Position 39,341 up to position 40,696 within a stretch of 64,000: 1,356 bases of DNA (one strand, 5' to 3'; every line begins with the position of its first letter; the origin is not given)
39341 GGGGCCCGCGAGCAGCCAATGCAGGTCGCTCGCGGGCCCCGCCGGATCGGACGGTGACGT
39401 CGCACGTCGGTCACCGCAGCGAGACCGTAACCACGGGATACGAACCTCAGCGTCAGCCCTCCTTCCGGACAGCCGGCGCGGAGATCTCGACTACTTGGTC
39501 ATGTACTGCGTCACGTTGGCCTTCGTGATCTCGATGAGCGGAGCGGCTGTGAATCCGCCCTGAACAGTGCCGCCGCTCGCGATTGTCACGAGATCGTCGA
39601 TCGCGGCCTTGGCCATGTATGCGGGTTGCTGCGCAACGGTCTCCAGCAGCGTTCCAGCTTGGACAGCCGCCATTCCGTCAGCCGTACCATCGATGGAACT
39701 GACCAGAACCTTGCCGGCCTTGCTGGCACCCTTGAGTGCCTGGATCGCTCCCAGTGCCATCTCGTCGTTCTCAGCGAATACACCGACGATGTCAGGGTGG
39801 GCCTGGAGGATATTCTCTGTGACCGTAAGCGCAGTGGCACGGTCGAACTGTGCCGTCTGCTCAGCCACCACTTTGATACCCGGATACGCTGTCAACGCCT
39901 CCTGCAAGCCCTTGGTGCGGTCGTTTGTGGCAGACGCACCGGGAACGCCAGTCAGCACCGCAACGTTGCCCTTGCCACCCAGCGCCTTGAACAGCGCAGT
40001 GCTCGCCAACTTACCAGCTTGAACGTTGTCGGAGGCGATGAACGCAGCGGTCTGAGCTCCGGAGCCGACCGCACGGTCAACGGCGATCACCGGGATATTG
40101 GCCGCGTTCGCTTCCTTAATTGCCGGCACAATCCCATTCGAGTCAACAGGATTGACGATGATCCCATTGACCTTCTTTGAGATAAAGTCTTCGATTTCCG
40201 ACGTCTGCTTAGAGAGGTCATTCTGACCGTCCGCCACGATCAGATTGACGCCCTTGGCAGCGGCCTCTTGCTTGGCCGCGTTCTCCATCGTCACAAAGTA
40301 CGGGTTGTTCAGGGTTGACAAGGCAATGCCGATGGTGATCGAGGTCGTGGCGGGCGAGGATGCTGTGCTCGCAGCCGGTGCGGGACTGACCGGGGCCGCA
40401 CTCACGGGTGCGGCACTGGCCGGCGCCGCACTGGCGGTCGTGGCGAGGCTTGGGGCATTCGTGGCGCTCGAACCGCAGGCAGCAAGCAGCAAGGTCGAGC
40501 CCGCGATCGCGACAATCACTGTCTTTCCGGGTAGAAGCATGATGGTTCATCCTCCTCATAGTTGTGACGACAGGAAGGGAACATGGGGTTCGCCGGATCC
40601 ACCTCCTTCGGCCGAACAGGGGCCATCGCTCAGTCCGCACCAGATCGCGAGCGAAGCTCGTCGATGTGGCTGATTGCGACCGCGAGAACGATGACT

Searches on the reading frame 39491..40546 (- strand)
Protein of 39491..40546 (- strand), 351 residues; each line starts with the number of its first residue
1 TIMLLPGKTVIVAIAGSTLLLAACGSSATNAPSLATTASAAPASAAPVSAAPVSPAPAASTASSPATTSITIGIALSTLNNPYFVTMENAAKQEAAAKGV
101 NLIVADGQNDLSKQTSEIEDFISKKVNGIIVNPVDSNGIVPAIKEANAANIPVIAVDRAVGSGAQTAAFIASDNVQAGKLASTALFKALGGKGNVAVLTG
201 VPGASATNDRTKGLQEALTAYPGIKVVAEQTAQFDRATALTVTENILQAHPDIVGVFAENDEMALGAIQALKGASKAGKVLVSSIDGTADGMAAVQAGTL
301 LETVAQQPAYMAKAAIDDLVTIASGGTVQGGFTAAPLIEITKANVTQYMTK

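Call 11: search_protein_families(library=pfam, proteins=[window:39491-40546:-], max_evalue=0.001)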
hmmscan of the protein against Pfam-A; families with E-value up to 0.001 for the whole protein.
window:39491-40546:- (351 aa): 3 families
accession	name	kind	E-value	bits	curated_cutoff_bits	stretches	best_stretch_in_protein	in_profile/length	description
PF13407.12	Peripla_BP_4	-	6.1e-67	226.3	35.1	1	72-325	1-256/258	Periplasmic binding protein domain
PF00532.27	Peripla_BP_1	-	5.6e-21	75.7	22.2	1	71-286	3-218/281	Periplasmic binding proteins and sugar binding domain of LacI family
PF13377.12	Peripla_BP_3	-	2.1e-09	38.1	26.5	1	194-322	11-144/167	Periplasmic binding protein-like domain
